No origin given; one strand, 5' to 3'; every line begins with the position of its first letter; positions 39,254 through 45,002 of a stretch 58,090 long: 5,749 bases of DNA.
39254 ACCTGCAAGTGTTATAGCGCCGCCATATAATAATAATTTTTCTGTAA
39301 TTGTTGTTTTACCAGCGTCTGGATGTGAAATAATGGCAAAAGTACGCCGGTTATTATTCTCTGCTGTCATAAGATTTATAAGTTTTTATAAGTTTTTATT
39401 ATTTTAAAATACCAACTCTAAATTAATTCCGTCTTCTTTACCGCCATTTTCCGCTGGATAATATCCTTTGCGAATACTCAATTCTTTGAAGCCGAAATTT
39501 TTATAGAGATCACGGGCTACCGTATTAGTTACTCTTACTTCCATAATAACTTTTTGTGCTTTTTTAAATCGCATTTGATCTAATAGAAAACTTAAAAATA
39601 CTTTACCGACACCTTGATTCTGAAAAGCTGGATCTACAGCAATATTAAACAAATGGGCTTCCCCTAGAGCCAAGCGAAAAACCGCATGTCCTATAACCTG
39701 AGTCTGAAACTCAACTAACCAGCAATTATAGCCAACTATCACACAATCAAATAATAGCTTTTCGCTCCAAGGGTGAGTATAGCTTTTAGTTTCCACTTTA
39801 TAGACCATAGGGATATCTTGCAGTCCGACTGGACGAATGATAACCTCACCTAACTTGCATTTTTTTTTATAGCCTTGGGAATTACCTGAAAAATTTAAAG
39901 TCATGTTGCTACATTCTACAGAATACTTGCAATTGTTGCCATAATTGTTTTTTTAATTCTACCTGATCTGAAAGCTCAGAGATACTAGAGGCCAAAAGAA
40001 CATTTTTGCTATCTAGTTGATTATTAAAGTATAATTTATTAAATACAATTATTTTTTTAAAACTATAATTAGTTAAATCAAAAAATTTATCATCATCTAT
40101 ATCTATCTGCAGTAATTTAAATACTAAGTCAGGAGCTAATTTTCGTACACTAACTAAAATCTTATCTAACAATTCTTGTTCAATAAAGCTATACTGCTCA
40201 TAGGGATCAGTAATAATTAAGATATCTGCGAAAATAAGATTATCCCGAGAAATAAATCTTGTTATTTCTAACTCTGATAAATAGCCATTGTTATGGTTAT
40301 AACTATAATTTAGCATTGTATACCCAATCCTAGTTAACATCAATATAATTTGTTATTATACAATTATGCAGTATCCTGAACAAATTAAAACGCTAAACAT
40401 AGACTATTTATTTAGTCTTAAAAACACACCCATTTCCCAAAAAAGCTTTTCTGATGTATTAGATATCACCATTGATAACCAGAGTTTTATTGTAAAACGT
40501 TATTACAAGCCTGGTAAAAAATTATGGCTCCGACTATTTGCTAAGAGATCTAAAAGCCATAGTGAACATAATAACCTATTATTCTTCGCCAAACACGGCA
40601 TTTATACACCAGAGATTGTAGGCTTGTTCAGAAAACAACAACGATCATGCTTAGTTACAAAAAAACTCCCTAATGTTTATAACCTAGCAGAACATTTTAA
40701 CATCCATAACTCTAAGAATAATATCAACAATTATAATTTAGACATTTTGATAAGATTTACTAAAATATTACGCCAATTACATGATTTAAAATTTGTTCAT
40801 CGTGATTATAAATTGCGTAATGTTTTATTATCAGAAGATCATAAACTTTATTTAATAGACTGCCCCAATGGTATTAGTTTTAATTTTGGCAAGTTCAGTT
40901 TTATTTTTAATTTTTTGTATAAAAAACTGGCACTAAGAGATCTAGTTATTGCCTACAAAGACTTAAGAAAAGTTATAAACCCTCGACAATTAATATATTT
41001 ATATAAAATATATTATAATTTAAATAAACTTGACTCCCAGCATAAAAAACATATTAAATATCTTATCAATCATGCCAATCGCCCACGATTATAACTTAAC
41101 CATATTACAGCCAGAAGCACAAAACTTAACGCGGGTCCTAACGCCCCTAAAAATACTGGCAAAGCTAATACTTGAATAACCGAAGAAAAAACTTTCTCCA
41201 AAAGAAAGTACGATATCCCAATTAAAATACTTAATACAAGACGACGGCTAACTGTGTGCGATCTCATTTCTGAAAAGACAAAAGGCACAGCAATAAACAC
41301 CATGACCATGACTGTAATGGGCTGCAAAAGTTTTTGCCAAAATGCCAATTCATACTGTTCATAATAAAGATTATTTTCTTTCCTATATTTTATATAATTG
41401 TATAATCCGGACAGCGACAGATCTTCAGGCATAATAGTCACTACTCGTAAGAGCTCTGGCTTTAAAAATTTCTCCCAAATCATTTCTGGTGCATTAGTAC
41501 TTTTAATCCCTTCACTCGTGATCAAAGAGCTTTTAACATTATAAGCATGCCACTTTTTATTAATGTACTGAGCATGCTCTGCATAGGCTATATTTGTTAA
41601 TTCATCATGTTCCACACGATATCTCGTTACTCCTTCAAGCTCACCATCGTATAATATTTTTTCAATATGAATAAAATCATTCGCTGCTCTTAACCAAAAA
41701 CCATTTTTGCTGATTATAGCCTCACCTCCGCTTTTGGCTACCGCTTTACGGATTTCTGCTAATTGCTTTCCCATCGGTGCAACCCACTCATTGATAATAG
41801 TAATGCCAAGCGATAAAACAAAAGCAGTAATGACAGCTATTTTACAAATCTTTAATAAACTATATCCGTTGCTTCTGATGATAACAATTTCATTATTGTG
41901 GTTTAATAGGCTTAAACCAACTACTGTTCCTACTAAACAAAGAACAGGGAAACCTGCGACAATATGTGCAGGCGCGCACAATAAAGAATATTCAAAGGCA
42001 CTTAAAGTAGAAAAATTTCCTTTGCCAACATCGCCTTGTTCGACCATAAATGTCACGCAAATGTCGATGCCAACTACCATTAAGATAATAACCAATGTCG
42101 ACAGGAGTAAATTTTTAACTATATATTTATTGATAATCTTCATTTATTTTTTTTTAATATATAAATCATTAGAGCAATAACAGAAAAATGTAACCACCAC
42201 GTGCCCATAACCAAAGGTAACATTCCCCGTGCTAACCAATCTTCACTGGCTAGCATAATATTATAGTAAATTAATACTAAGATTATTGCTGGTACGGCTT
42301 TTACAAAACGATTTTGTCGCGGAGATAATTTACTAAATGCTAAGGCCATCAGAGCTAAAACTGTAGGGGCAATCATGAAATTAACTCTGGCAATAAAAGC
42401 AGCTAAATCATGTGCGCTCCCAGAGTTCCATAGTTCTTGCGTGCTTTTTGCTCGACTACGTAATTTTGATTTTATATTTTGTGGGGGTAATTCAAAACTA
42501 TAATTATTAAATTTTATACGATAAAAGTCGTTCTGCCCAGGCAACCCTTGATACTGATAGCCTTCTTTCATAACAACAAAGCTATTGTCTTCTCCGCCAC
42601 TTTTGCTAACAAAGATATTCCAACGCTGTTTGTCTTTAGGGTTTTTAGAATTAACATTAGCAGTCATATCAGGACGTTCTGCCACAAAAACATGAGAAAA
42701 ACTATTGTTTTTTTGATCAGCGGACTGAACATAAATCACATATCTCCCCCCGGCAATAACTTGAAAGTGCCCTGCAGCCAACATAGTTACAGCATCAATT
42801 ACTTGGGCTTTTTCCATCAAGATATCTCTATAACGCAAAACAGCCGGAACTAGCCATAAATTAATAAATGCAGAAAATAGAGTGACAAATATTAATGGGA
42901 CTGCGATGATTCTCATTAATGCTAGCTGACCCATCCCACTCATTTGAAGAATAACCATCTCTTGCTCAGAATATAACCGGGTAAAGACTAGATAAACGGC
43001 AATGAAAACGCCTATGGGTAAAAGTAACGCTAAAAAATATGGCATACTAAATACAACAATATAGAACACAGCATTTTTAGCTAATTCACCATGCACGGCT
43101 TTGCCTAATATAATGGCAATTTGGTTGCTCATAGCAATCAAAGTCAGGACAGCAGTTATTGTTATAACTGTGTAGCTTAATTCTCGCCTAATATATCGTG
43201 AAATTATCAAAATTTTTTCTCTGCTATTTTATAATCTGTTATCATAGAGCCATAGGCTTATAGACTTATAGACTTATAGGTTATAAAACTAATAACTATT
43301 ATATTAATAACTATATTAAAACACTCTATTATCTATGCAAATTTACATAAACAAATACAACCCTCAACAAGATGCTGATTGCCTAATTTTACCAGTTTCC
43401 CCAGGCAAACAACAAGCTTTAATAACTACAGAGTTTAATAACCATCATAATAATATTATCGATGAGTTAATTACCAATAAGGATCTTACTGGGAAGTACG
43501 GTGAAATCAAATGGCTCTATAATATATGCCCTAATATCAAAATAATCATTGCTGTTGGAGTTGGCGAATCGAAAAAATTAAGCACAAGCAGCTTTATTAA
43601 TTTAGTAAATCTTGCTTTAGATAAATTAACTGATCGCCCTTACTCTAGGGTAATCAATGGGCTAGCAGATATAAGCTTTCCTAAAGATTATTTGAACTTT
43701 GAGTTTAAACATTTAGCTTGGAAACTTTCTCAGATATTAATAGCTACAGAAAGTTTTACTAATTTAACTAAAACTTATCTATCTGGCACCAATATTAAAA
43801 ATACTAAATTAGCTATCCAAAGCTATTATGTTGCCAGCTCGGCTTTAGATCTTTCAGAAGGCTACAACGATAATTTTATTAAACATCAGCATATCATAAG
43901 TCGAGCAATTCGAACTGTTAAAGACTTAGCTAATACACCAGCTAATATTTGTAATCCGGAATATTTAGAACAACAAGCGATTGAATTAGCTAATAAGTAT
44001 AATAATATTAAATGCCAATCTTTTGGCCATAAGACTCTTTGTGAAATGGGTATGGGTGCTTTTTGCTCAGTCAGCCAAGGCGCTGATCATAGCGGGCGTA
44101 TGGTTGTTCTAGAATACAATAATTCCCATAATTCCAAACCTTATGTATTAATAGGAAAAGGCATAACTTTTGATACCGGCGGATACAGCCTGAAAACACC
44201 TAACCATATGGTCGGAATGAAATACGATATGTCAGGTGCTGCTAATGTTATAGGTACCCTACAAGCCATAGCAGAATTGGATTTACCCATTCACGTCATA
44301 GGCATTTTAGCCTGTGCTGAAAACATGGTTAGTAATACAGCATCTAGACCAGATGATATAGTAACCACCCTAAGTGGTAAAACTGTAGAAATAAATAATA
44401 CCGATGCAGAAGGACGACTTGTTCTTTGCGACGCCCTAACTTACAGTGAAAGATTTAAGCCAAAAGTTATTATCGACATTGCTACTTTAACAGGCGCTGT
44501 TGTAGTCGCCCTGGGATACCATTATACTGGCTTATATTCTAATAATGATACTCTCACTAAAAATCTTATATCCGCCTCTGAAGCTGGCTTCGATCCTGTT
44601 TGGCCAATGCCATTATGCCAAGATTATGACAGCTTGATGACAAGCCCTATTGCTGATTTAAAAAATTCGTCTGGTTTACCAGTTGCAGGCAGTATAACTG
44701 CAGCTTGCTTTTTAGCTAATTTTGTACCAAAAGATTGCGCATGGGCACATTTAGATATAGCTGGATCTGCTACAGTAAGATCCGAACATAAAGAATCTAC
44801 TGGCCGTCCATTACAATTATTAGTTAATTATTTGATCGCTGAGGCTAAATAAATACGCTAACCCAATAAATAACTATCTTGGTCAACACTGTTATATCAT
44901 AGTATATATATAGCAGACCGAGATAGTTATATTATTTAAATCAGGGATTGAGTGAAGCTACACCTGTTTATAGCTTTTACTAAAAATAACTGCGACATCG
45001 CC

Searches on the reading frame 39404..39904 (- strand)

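Call 56: search_protein_families(library=pfam, proteins=[window:39404-39904:-], max_evalue=0.00001)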
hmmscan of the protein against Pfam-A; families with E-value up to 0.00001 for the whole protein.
window:39404-39904:- (166 aa): 4 families
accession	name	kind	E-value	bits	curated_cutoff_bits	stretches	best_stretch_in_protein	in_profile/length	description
PF00583.31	Acetyltransf_1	-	5.1e-16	59.4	20.7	1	33-139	3-116/116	Acetyltransferase (GNAT) family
PF13508.13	Acetyltransf_7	-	9.5e-13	48.8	27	1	59-141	3-84/84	Acetyltransferase (GNAT) domain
PF13673.13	Acetyltransf_10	-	8.2e-10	39.2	23.6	1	59-142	31-110/128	Acetyltransferase (GNAT) domain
PF08445.16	FR47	-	1.8e-06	28.3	22.1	1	79-142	18-80/86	FR47-like protein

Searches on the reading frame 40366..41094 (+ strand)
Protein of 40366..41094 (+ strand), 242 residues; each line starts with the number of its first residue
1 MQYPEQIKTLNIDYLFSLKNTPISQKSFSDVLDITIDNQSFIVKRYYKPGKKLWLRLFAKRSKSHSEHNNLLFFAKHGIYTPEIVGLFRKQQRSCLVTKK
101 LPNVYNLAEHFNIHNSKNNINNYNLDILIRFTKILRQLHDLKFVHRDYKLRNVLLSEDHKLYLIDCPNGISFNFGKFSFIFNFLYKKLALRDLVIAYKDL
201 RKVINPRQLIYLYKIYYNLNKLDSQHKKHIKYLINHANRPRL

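Call 56: search_protein_families(library=pfam, proteins=[window:40366-41094:+], max_evalue=0.00001)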
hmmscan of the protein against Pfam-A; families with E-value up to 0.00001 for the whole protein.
window:40366-41094:+ (242 aa): 1 family
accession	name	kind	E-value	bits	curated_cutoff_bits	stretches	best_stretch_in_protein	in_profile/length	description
PF06293.20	Kdo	-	3.3e-08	33.7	21.3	1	57-165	51-165/207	Lipopolysaccharide kinase (Kdo/WaaP) family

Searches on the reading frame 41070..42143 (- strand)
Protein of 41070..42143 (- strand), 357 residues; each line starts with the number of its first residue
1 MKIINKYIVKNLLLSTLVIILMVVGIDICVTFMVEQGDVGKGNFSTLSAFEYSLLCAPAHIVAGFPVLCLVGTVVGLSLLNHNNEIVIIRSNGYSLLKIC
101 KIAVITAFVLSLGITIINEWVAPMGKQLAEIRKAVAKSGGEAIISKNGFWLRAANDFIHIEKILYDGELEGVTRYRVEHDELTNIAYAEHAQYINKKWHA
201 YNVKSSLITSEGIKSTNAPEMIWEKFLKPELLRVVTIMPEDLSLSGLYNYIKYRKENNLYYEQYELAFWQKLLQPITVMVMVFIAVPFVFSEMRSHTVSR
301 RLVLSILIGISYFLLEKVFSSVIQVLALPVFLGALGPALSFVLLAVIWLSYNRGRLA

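Call 56: search_protein_families(library=pfam, proteins=[window:41070-42143:-], max_evalue=0.00001)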
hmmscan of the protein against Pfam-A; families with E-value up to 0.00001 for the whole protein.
window:41070-42143:- (357 aa): 1 family
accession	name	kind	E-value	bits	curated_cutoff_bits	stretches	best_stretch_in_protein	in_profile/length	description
PF03739.19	LptF_LptG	-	1.3e-69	235.3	27.9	1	6-349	1-351/353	Lipopolysaccharide export system permease LptF/LptG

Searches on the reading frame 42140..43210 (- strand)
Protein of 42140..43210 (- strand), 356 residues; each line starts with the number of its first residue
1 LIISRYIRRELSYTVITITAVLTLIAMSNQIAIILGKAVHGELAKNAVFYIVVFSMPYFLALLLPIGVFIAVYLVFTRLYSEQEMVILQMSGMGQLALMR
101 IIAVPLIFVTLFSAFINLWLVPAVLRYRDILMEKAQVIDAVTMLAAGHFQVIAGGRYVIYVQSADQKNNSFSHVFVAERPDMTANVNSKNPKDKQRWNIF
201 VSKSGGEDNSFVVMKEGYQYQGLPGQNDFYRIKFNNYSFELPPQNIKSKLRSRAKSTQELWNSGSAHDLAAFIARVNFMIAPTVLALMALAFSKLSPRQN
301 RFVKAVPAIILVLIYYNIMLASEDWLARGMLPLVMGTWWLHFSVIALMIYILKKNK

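Call 56: search_protein_families(library=pfam, proteins=[window:42140-43210:-], max_evalue=0.00001)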
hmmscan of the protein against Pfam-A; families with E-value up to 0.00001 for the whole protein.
window:42140-43210:- (356 aa): 1 family
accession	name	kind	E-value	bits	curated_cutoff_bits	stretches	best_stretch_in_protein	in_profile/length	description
PF03739.19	LptF_LptG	-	1.1e-51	176.4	27.9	1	5-354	1-353/353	Lipopolysaccharide export system permease LptF/LptG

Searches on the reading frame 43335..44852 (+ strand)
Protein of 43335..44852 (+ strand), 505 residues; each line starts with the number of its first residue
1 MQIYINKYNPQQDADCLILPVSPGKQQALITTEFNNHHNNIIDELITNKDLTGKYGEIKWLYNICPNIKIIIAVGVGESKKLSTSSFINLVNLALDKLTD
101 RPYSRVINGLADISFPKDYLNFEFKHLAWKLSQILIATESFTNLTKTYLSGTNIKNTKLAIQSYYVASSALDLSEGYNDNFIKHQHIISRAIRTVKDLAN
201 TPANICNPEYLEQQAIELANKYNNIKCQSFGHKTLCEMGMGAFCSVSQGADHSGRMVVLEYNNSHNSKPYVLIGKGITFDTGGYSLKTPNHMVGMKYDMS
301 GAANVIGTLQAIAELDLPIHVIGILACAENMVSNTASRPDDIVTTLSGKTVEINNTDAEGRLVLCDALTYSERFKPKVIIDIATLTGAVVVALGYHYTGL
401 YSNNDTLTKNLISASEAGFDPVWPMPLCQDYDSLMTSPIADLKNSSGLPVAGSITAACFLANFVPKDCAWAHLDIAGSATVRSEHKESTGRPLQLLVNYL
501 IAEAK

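Call 56: search_protein_families(library=pfam, proteins=[window:43335-44852:+], max_evalue=0.00001)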
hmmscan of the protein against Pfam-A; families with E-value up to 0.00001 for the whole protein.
window:43335-44852:+ (505 aa): 2 families
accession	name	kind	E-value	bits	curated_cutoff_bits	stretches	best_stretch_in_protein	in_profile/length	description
PF00883.26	Peptidase_M17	-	1.7e-117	392.6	25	1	195-497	3-310/310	Cytosol aminopeptidase family, catalytic domain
PF02789.23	Peptidase_M17_N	-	3.8e-07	30.5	23.4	1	32-110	15-94/129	Cytosol aminopeptidase family, N-terminal domain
